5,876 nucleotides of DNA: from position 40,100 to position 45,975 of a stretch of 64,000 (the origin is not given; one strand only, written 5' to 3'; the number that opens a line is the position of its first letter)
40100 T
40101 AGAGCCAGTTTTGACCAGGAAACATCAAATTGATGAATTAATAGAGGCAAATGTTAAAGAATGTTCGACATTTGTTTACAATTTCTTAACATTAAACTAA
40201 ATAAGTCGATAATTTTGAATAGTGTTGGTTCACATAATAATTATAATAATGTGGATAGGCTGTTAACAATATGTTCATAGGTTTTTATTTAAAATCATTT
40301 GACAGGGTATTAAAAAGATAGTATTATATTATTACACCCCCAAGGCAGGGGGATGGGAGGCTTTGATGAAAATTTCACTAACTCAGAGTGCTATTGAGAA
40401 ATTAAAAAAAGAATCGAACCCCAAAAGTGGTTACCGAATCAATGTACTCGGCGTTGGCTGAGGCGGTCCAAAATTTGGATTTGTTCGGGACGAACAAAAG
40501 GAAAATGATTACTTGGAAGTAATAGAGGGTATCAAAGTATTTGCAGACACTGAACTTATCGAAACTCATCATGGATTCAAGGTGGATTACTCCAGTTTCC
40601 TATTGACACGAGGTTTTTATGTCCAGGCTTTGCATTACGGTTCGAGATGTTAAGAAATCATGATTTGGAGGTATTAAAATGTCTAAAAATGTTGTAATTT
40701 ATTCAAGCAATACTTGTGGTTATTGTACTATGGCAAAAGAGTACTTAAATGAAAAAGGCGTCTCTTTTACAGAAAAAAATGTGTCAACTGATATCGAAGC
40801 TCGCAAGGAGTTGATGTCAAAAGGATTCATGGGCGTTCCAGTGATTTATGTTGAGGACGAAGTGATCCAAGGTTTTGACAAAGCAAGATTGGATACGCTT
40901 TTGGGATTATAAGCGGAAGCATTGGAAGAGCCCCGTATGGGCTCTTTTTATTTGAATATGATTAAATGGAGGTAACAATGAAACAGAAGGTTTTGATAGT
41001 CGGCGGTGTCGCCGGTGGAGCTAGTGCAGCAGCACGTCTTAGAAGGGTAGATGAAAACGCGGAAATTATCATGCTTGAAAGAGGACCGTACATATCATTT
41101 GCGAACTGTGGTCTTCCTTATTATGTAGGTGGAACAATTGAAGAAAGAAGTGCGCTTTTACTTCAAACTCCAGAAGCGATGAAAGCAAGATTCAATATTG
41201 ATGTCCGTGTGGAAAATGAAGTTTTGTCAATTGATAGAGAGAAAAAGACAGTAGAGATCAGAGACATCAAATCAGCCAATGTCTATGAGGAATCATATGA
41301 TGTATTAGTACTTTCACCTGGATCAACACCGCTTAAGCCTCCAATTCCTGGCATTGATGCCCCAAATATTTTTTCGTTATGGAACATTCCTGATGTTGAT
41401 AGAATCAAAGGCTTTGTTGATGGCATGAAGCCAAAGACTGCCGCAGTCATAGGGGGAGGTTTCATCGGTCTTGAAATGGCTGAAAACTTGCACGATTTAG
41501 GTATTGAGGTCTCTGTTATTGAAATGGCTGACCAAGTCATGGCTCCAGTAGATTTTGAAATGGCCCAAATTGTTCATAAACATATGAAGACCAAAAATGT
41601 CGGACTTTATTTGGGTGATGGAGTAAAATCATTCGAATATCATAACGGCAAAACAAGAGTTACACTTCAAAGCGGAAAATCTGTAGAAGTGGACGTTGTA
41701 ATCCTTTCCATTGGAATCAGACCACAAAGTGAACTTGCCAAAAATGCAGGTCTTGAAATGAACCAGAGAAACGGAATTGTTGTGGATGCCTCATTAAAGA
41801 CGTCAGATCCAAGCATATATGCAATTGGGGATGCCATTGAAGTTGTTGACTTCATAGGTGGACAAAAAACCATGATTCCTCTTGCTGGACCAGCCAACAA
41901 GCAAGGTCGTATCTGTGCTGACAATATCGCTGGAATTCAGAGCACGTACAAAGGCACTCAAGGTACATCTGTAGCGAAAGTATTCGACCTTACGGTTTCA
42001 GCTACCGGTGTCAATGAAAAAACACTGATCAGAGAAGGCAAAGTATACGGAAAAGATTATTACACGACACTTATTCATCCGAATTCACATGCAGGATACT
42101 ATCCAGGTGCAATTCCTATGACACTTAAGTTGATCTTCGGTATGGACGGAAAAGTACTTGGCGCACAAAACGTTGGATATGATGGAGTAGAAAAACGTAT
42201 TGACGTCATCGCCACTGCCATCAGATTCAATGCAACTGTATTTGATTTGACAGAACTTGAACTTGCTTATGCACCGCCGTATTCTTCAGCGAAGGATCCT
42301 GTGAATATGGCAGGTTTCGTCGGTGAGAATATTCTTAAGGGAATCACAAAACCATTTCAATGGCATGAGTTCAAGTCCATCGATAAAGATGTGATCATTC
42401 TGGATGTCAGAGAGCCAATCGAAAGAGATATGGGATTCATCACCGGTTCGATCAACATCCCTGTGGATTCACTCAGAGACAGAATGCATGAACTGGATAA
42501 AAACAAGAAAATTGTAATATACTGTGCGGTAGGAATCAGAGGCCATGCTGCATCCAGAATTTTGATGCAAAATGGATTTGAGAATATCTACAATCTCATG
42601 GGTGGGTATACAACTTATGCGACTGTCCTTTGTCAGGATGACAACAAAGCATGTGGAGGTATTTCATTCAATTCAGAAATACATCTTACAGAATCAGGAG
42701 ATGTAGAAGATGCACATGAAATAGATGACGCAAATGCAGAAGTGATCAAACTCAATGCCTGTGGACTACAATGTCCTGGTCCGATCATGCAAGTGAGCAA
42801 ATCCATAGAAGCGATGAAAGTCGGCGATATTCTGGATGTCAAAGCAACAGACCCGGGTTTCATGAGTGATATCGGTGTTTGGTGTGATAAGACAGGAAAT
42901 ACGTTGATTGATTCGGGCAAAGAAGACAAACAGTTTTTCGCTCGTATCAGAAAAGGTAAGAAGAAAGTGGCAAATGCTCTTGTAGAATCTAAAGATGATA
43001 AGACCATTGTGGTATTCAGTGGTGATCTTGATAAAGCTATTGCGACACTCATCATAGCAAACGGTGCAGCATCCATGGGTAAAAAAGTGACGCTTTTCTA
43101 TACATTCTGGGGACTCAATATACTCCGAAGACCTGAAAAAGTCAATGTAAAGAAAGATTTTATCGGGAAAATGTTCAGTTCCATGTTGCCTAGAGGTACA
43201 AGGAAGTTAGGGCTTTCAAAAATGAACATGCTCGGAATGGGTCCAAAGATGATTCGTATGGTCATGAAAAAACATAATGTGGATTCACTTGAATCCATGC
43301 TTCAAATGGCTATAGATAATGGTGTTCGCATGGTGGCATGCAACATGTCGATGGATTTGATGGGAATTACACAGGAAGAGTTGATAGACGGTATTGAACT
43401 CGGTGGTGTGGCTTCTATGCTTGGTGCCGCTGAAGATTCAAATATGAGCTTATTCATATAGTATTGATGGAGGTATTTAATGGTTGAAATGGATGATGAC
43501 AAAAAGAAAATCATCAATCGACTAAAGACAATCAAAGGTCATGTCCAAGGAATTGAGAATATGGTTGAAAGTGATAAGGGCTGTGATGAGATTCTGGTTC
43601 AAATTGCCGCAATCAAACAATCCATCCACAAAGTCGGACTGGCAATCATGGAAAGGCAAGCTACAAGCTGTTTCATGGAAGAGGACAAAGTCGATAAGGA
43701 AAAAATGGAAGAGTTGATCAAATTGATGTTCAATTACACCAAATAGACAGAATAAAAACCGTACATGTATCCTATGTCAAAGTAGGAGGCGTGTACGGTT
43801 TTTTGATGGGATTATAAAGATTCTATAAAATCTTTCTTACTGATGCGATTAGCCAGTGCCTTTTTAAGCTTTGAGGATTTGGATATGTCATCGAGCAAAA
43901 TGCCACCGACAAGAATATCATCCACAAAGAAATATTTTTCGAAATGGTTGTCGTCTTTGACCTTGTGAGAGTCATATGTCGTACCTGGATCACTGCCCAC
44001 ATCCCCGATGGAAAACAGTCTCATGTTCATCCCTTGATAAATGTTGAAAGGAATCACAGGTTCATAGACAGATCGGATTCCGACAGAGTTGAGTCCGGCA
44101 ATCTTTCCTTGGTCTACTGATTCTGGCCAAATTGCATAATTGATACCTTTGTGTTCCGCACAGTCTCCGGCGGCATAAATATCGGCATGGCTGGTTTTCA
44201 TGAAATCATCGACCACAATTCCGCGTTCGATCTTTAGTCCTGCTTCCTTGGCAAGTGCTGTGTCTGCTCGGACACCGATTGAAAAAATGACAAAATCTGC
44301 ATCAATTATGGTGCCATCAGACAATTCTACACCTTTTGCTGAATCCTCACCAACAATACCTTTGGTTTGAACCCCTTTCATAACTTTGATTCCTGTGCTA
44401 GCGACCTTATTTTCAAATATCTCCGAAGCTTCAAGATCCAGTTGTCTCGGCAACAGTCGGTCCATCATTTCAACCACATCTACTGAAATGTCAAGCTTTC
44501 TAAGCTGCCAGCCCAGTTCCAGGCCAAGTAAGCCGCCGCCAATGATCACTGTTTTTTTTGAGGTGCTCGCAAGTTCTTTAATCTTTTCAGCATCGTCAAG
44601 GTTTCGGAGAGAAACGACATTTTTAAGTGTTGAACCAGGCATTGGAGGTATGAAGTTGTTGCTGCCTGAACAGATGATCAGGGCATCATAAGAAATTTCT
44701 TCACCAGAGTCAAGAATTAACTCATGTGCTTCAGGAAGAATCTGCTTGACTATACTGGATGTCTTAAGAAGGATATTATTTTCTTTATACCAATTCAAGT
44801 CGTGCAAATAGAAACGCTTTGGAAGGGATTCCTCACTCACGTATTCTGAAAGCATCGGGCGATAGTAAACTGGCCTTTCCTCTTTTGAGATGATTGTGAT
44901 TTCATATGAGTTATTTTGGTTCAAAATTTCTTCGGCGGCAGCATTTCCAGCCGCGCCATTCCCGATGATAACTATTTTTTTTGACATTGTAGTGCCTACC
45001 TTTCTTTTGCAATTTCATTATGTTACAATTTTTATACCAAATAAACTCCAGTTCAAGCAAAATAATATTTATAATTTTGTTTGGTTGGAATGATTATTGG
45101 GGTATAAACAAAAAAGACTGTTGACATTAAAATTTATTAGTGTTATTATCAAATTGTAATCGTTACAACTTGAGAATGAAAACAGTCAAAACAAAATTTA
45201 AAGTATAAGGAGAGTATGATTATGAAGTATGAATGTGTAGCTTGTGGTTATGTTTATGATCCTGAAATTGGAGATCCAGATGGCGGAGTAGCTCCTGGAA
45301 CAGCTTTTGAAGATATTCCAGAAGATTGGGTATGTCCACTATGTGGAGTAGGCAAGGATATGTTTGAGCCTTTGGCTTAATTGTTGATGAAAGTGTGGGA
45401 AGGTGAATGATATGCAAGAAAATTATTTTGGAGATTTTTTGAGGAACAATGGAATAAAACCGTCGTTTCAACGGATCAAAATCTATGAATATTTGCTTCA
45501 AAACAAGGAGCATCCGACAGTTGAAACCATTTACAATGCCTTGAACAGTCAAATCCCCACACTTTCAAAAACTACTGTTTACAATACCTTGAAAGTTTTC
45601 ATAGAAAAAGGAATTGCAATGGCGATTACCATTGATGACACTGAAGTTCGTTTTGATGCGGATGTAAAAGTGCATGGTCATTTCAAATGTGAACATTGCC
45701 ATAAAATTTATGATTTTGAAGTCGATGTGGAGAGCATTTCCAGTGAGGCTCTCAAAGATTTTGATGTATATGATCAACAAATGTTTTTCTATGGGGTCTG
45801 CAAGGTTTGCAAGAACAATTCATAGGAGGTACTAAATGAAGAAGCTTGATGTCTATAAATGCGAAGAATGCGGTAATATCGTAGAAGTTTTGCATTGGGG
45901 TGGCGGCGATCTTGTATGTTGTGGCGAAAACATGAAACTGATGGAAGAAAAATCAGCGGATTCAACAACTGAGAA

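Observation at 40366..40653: Unannotated UGA-recoded HesB/IscA-like selenoprotein gene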

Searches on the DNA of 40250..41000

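Call 83: search_rna_families(source=window, start=40250, end=41000, threshold=evalue, max_evalue=1)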
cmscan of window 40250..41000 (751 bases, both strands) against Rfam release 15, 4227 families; matches with E-value up to 1: 1.
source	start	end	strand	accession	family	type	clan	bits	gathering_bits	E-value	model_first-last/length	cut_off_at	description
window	40359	40402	+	RF01122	sR39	Gene; snRNA; snoRNA; CD-box;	-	14.6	50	0.49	1-56/56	no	Small nucleolar RNA sR39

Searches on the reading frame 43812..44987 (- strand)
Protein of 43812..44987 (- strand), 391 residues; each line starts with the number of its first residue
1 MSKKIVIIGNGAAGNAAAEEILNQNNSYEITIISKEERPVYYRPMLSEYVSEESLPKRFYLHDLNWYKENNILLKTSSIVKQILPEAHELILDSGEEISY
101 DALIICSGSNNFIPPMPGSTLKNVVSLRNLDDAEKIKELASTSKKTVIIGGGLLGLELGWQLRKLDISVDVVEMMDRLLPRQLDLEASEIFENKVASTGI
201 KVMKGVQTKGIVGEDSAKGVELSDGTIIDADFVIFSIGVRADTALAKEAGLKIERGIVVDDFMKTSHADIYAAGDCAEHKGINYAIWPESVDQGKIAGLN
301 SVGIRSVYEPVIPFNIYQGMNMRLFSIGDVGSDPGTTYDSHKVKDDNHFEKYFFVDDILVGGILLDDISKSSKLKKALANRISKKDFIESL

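Call 21: search_protein_families(library=ncbifam, proteins=[window:43812-44987:-], max_evalue=0.00001)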
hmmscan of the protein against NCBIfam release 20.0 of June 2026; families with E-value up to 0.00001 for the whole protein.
window:43812-44987:- (391 aa): 56 families (the best 25 are shown)
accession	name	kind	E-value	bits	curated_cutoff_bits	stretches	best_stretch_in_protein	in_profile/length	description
TIGR02374.1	nitri_red_nirB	equivalog_domain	1.3e-84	285.1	578.35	1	5-382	1-386/794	nitrite reductase large subunit NirB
NF045765.1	PhenlGlyoxDHPadH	equivalog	1.2e-63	215.5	475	1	4-368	4-376/416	NADH-dependent phenylglyoxylate dehydrogenase subunit epsilon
NF042949.2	3PPDioc_HcaD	equivalog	7.3e-59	199.4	450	1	3-381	2-381/386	3-phenylpropionate/cinnamic acid dioxygenase ferredoxin--NAD(+) reductase subunit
NF011565.0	PRK14989.1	subfamily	1.5e-53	182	883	1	3-383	4-392/847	nitrite reductase large subunit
NF003437.0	PRK04965.1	equivalog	1e-52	179.4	392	1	1-281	1-279/378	NADH:flavorubredoxin reductase NorW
NF007286.0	PRK09754.1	equivalog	2.3e-49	168.3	447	1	2-379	3-380/400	phenylpropionate dioxygenase ferredoxin reductase subunit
NF041682.1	ant_diox_AndAa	equivalog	9.1e-44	149.7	650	1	2-280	3-282/406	anthranilate 1,2-dioxygenase system ferredoxin--NAD(+) reductase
NF007123.0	PRK09564.1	equivalog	5.5e-41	140.7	458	1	3-278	1-285/444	CoA-disulfide reductase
TIGR03385.1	CoA_CoA_reduc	equivalog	1.8e-39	135.8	578.8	1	4-282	1-288/439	CoA-disulfide reductase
NF046103.1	NOXase_Strep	equivalog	2.4e-33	115.8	600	1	4-278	1-282/442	H2O-forming NADH oxidase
TIGR01350.1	lipoamide_DH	equivalog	7.3e-28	97.5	408.8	1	95-281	124-313/461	dihydrolipoyl dehydrogenase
TIGR02053.1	MerA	equivalog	7.3e-27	94.5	454.45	1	86-307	115-336/465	mercury(II) reductase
NF003585.0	PRK05249.1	equivalog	6.6e-24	84.3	465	1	96-318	135-351/464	Si-specific NAD(P)(+) transhydrogenase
NF004943.0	PRK06292.2-1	equivalog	5.7e-23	81.4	432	1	58-293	89-324/456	dihydrolipoyl dehydrogenase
NF004991.0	PRK06370.1-3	subfamily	1e-20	73.8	620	1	94-277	159-342/509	FAD-containing oxidoreductase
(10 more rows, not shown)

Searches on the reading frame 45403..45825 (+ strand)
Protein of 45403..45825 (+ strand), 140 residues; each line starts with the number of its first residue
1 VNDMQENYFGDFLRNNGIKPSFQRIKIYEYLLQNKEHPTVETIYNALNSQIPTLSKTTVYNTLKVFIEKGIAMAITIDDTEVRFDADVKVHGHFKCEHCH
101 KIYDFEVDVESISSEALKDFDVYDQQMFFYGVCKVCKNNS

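Call 21: search_protein_families(library=ncbifam, proteins=[window:45403-45825:+], max_evalue=0.00001)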
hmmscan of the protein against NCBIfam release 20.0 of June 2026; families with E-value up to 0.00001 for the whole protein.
window:45403-45825:+ (140 aa): 9 families
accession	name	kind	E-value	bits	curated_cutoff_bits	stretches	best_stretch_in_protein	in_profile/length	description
NF052545.1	TransRegPerRClab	equivalog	4.4e-35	120.7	180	1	12-140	7-138/138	transcriptional regulator PerR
NF047406.1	TransRegPerRTherm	equivalog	1.3e-20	73.9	200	1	23-139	9-128/130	manganese-dependent transcriptional regulator PerR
NF047462.1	FUR_perox_PerRA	exception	1.5e-18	67.6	200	1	11-110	10-109/142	peroxide-responsive transcriptional repressor PerRA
NF045677.1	FeRespRegIrr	equivalog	3.6e-17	62.6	170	1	12-111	3-103/127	Fur family transcriptional regulator Irr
NF045678.1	TransRegIrrA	equivalog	8.5e-17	61.3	150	1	7-108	7-109/138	iron response transcriptional regulator IrrA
NF047461.1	FUR_perox_PerRB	exception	2e-15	56.9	250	1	13-131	21-140/143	peroxide-responsive transcriptional repressor PerRB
NF051892.1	TransRegFurBacil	equivalog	7.5e-14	52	220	1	13-139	12-146/149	ferric iron uptake transcriptional regulator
NF051891.1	TransRegFurHelico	equivalog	4.2e-11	42.9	200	1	12-138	17-147/148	ferric iron uptake transcriptional regulator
NF006999.0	PRK09462.1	equivalog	4.2e-09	36.2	146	1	12-135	7-135/148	ferric iron uptake transcriptional regulator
